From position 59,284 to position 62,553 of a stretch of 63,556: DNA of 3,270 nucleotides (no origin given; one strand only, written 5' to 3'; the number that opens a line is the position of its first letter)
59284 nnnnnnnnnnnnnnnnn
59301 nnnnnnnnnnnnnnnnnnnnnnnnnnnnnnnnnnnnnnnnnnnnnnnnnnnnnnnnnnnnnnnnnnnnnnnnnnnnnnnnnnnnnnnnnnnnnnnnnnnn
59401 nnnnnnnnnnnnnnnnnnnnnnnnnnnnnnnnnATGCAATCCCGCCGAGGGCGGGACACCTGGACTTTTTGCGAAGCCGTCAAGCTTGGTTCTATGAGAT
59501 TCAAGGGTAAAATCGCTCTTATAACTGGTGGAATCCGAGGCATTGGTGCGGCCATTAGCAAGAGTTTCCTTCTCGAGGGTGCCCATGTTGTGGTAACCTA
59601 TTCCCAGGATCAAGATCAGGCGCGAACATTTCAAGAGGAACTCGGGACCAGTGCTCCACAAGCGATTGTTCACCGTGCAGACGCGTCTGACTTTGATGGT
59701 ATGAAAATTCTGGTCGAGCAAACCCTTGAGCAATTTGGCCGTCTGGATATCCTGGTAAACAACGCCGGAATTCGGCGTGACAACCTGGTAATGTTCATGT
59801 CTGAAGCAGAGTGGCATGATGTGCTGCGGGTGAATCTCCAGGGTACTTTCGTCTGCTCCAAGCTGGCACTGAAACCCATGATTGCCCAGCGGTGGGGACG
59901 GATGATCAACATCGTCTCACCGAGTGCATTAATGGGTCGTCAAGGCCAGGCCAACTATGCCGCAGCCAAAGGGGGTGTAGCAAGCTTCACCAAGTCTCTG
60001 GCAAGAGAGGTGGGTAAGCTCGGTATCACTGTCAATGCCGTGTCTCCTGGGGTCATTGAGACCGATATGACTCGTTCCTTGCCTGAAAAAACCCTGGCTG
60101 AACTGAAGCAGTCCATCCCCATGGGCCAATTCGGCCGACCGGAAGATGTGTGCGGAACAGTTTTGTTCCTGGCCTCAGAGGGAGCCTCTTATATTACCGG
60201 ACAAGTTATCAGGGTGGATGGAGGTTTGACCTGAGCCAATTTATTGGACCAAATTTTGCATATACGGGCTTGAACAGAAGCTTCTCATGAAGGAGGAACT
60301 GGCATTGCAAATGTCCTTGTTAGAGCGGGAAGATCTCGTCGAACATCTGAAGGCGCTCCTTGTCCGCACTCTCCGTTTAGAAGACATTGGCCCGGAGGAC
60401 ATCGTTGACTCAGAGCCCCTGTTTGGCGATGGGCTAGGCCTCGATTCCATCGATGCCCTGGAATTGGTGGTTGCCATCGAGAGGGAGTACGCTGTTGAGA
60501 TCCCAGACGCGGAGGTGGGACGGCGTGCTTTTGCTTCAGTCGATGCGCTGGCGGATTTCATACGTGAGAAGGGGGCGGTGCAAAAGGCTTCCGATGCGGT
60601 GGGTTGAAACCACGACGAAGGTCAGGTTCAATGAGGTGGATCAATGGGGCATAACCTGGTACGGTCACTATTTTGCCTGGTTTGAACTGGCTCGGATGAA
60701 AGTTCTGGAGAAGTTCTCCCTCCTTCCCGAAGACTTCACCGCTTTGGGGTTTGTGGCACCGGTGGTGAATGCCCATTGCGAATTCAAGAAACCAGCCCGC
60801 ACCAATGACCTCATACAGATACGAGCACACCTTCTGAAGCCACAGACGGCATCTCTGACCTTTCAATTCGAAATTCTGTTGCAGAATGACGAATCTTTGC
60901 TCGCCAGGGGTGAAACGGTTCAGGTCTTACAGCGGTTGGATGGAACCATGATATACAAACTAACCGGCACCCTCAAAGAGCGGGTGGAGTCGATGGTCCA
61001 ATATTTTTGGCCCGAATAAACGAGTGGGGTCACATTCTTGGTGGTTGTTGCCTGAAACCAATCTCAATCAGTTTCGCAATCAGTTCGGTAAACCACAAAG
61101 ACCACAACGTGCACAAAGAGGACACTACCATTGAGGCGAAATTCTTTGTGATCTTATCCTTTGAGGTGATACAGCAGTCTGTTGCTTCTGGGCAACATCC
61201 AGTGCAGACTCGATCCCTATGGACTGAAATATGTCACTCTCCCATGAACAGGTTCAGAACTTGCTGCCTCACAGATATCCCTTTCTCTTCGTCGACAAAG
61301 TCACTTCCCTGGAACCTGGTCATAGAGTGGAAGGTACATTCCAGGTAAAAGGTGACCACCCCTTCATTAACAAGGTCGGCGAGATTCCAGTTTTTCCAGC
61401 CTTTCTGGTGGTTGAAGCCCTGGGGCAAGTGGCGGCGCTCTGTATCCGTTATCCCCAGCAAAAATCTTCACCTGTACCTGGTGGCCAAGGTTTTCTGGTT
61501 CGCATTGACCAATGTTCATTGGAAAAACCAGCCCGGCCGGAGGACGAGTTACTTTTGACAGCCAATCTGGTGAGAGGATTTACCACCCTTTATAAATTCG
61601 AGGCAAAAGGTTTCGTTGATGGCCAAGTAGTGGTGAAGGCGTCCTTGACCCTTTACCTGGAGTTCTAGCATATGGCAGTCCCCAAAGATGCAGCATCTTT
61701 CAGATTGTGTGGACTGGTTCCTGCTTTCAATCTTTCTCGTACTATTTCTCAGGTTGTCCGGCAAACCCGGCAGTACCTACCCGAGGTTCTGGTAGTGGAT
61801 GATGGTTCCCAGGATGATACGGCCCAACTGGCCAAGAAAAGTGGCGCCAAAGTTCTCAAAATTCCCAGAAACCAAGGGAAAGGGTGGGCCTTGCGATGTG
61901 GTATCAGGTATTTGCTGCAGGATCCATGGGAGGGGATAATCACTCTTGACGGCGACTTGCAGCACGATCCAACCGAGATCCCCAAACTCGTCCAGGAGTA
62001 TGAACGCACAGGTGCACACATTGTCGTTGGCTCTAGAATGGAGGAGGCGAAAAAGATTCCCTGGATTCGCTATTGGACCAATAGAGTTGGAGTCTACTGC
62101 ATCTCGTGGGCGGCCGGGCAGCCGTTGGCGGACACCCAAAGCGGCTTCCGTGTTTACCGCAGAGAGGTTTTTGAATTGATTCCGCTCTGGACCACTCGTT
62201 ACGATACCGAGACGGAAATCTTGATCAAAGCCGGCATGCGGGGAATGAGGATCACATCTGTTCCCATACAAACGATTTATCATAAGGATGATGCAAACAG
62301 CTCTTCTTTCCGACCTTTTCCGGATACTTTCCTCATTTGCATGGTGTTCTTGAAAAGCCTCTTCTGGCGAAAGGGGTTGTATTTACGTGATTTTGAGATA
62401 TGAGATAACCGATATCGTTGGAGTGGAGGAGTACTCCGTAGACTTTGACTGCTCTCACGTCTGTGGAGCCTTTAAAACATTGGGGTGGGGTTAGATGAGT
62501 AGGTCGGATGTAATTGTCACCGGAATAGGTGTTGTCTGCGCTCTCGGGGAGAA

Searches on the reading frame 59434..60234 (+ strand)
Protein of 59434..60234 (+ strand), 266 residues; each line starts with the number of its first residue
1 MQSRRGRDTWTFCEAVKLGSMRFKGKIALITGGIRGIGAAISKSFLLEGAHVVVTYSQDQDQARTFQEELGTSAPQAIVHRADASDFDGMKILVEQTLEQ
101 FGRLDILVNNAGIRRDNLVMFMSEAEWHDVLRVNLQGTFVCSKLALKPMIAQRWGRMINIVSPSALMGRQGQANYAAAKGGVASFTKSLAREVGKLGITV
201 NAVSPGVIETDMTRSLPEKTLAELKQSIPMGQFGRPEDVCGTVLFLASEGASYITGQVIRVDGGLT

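Call 3: search_protein_families(library=pfam, proteins=[window:59434-60234:+], max_evalue=0.01)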
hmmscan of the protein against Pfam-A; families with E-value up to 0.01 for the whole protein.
window:59434-60234:+ (266 aa): 5 families
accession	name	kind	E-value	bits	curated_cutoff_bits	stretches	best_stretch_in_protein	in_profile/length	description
PF13561.12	adh_short_C2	-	2.1e-64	217.8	27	1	35-266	6-236/236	Enoyl-(Acyl carrier protein) reductase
PF00106.31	adh_short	-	2.2e-57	194.2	26.6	1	26-219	1-193/195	short chain dehydrogenase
PF08659.16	KR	-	8.9e-19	68.5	22.6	1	29-202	4-172/180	KR domain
PF23441.1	SDR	-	5.8e-06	26.3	27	1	176-265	164-255/258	SDR-like rossmann domain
PF03807.23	F420_oxidored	-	0.0026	18.8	21.6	1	26-74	1-48/94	NADP oxidoreductase coenzyme F420-dependent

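Call 4: search_protein_families(library=ncbifam, proteins=[window:59434-60234:+], max_evalue=0.01)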
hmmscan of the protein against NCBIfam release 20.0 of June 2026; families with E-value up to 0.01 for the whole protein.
window:59434-60234:+ (266 aa): 235 families (the best 25 are shown)
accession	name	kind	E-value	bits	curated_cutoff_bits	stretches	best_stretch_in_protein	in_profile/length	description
TIGR01830.1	3oxo_ACP_reduc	equivalog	5.7e-88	294.6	297.75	1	28-265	1-238/239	3-oxoacyl-[acyl-carrier-protein] reductase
NF004197.0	PRK05653.1-1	equivalog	1.2e-83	280.6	332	1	21-265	3-246/249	3-oxoacyl-ACP reductase FabG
NF004198.0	PRK05653.1-3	equivalog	6.4e-79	264.9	296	1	23-265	5-246/248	3-oxoacyl-ACP reductase FabG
NF004199.0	PRK05653.1-4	equivalog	4.7e-74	249.1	301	1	21-265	1-245/247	3-oxoacyl-ACP reductase FabG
NF053542.1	FlxB_rubin_SDR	equivalog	3.4e-73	246.3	340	1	26-265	1-239/239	flexirubin biosynthesis SDR family reductase FlxB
NF009466.0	PRK12826.1-2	subfamily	4.9e-73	245.6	222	1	26-265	4-244/248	3-oxoacyl-ACP reductase FabG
TIGR01829.1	AcAcCoA_reduct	subfamily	5.1e-73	245.7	302.1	1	26-265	1-240/242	acetoacetyl-CoA reductase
NF009464.0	PRK12824.1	subfamily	4.7e-70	236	269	1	26-265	3-242/245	3-oxoacyl-ACP reductase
NF004200.0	PRK05653.1-5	equivalog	2.4e-69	233.6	273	1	27-265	4-241/242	3-oxoacyl-ACP reductase FabG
NF005559.1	PRK07231.1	subfamily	2.9e-68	230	215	1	22-266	1-248/249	glucose 1-dehydrogenase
NF052558.1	MBtsdlDhBudC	equivalog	3.2e-65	220.2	270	1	23-266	1-242/250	meso-2,3-butanediol dehydrogenase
NF004791.0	PRK06138.1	equivalog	3.4e-65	219.8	312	1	21-266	1-250/252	SDR family oxidoreductase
NF006070.0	PRK08213.1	subfamily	2e-61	207.8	279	1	22-266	9-257/259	gluconate 5-dehydrogenase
NF047420.2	EF_P_mod_YmfI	equivalog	4.8e-60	203.2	238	1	28-265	2-235/236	elongation factor P 5-aminopentanone reductase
NF004818.0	PRK06172.1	equivalog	1.1e-59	201.8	336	1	20-266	2-251/253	SDR family oxidoreductase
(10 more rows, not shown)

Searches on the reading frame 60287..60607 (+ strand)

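Call 3: search_protein_families(library=pfam, proteins=[window:60287-60607:+], max_evalue=0.01)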
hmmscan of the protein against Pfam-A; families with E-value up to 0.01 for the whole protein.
window:60287-60607:+ (106 aa): 1 family
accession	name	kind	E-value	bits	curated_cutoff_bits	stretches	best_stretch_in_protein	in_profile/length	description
PF00550.31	PP-binding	-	9.3e-11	42.3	20.8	1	22-92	4-67/67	Phosphopantetheine attachment site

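Call 4: search_protein_families(library=ncbifam, proteins=[window:60287-60607:+], max_evalue=0.01)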
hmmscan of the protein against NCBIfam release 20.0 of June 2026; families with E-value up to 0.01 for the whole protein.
window:60287-60607:+ (106 aa): 18 families
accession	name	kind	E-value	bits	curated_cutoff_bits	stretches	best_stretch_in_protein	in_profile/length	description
NF006617.0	PRK09184.1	subfamily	1.7e-19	69.6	70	1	13-95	10-93/96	phosphopantetheine-binding protein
NF005798.0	PRK07639.1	equivalog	7.6e-12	45.5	100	1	13-100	2-86/91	petrobactin biosynthesis protein AsbD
NF005480.0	PRK07081.1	equivalog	1e-11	44.6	72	1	23-94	7-75/83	acyl carrier protein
TIGR00517.1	acyl_carrier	equivalog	4.1e-11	42.6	70.45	1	18-95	5-76/77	acyl carrier protein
NF002151.0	PRK00982.1-5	equivalog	1.6e-10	41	92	1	16-94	3-75/78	acyl carrier protein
NF002148.0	PRK00982.1-2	subfamily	2.6e-10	40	71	1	15-95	3-77/79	acyl carrier protein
NF002149.0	PRK00982.1-3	equivalog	4.5e-10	39.3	106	1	37-95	20-76/78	acyl carrier protein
NF058660.1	cispen_ACP_AmcB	equivalog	1.4e-09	38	80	1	19-95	4-78/80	cispentacin biosynthesis acyl carrier protein AmcB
NF052616.1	ACP_for_OlsHI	equivalog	7.8e-08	32.6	130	1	32-96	20-81/83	ornithine lipid biosynthesis acyl carrier protein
NF009104.0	PRK12449.1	equivalog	2.1e-07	30.8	70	1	14-95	3-78/80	acyl carrier protein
NF002147.0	PRK00982.1-1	equivalog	6e-07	29.2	84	1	38-94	25-79/83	acyl carrier protein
TIGR04069.1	ocin_ACP_rel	hypoth_equivalog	1.8e-06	28.3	70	1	41-92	26-77/77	peptide maturation system acyl carrier-related protein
NF003757.0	PRK05350.1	equivalog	7.2e-06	26.1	65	1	13-72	3-58/83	acyl carrier protein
NF002150.0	PRK00982.1-4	subfamily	7.7e-06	26.1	66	1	37-95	22-78/80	acyl carrier protein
NF003464.0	PRK05087.1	equivalog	2.4e-05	24.2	68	1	31-92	11-74/78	D-alanine--poly(phosphoribitol) ligase subunit DltC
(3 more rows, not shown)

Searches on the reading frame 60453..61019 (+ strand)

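Call 3: search_protein_families(library=pfam, proteins=[window:60453-61019:+], max_evalue=0.01)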
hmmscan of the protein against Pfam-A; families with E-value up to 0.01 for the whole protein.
window:60453-61019:+ (188 aa): 2 families
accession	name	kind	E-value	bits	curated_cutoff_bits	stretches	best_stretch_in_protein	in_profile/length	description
PF13279.12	4HBT_2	-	8.7e-11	42.8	25.5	1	57-161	1-105/122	Thioesterase-like superfamily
PF03061.28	4HBT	-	1.9e-08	35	20.6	1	66-147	2-76/79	Thioesterase superfamily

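Call 4: search_protein_families(library=ncbifam, proteins=[window:60453-61019:+], max_evalue=0.01)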
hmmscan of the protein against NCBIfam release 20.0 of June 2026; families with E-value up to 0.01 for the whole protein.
window:60453-61019:+ (188 aa): 4 families
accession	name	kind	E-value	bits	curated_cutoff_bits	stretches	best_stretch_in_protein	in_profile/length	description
TIGR00051.1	TIGR00051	subfamily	1.2e-14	54.6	68.7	1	56-152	3-99/117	YbgC/FadM family acyl-CoA thioesterase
NF047424.1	MenI_Staph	exception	1.4e-14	54.2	225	1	50-164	3-116/148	1,4-dihydroxy-2-naphthoyl-CoA hydrolase MenI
TIGR02799.1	thio_ybgC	equivalog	9.5e-12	45.3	141.35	1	54-154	4-103/126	tol-pal system-associated acyl-CoA thioesterase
NF008065.0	PRK10800.1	equivalog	8.5e-09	35.6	185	1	55-156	10-110/134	tol-pal system-associated acyl-CoA thioesterase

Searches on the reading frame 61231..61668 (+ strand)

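Call 3: search_protein_families(library=pfam, proteins=[window:61231-61668:+], max_evalue=0.01)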
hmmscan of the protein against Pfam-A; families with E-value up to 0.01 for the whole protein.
window:61231-61668:+ (145 aa): 2 families
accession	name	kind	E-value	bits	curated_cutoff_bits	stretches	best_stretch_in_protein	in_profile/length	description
PF07977.19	FabA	-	8.5e-13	48.5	23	1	12-137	1-137/138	FabA-like domain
PF03061.28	4HBT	-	0.005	17.6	20.6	1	80-134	27-77/79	Thioesterase superfamily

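Call 4: search_protein_families(library=ncbifam, proteins=[window:61231-61668:+], max_evalue=0.01)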
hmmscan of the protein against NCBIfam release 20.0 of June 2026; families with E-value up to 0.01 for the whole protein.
window:61231-61668:+ (145 aa): 4 families
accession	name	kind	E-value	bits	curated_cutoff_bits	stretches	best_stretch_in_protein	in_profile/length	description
NF000582.1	PRK00006.1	equivalog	3.5e-26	91.8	113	1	6-141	3-135/137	3-hydroxyacyl-ACP dehydratase FabZ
TIGR01750.1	fabZ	equivalog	3.4e-24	85.3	155.15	1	6-141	4-139/141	3-hydroxyacyl-ACP dehydratase FabZ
NF009667.0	PRK13188.1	equivalog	4.5e-21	75.1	465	1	4-141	322-457/464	bifunctional UDP-3-O-[3-hydroxymyristoyl] N-acetylglucosamine deacetylase/3-hydroxyacyl-ACP dehydratase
NF058663.1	cispen_cyc_AmcE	equivalog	2.8e-10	40.4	140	1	4-138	5-137/153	cispentacin biosynthesis cyclizing decarboxylase AmcE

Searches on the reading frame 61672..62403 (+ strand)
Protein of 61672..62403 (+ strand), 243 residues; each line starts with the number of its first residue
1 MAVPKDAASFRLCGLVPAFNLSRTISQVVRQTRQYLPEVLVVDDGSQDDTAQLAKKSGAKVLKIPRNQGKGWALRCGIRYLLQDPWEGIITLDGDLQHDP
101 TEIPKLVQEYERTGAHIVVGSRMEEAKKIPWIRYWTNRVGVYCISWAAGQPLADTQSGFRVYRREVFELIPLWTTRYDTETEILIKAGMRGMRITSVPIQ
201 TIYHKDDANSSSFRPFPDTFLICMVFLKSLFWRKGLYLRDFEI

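Call 58: search_protein_families(library=pfam, proteins=[window:61672-62403:+], max_evalue=0.0001)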
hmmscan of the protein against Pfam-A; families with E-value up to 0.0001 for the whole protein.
window:61672-62403:+ (243 aa): 1 family
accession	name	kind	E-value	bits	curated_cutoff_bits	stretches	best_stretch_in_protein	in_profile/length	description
PF00535.33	Glycos_transf_2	-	1.3e-24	87.5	23.3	1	20-168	12-165/168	Glycosyl transferase family 2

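Call 74: search_protein_families(library=ncbifam, proteins=[window:61672-62403:+], max_evalue=0.00001)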
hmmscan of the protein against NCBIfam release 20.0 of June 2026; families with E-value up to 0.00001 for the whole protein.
window:61672-62403:+ (243 aa): 10 families
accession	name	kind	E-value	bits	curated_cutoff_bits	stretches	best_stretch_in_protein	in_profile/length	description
NF058614.1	PPMAGASynPpgS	equivalog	4.8e-29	101.4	370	1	15-204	5-199/226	polyprenyl-phospho-N-acetylgalactosaminyl synthase PpgS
TIGR04182.1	glyco_TIGR04182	equivalog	1.7e-27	96.6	325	1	12-226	2-214/293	S-layer glycoprotein N-glycosyltransferase AglJ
NF041391.1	DPhHxTase_Halo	equivalog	6.2e-20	71.1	375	1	36-201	24-183/213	dolichyl-phosphate hexose transferase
NF007986.1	PRK10714.1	equivalog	6.4e-15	55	529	1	21-170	25-172/316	undecaprenyl-phosphate 4-deoxy-4-formamido-L-arabinose transferase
NF047588.1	GlcsyltransPgfSStrep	equivalog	4.2e-12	45.9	500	1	23-166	21-163/308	glycosyltransferase PgfS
NF010496.0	PRK13915.1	equivalog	4.2e-09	35.9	262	1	15-97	36-128/307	glucosyl-3-phosphoglycerate synthase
NF041875.1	EPS_EpsD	equivalog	7.6e-08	32.1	370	1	20-139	13-136/325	exopolysaccharide biosynthesis glycosyltransferase EpsD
TIGR03937.1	PgaC_IcaA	equivalog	3e-07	29.7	422.3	1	15-111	50-151/407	poly-beta-1,6-N-acetyl-D-glucosamine synthase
TIGR04283.1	glyco_like_mftF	equivalog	3.5e-07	30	182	1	16-77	5-67/221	TIGR04283 family arsenosugar biosynthesis glycosyltransferase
TIGR03469.1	HpnB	hypoth_equivalog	1.2e-06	27.8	379.25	1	15-118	49-168/386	hopene-associated glycosyltransferase HpnB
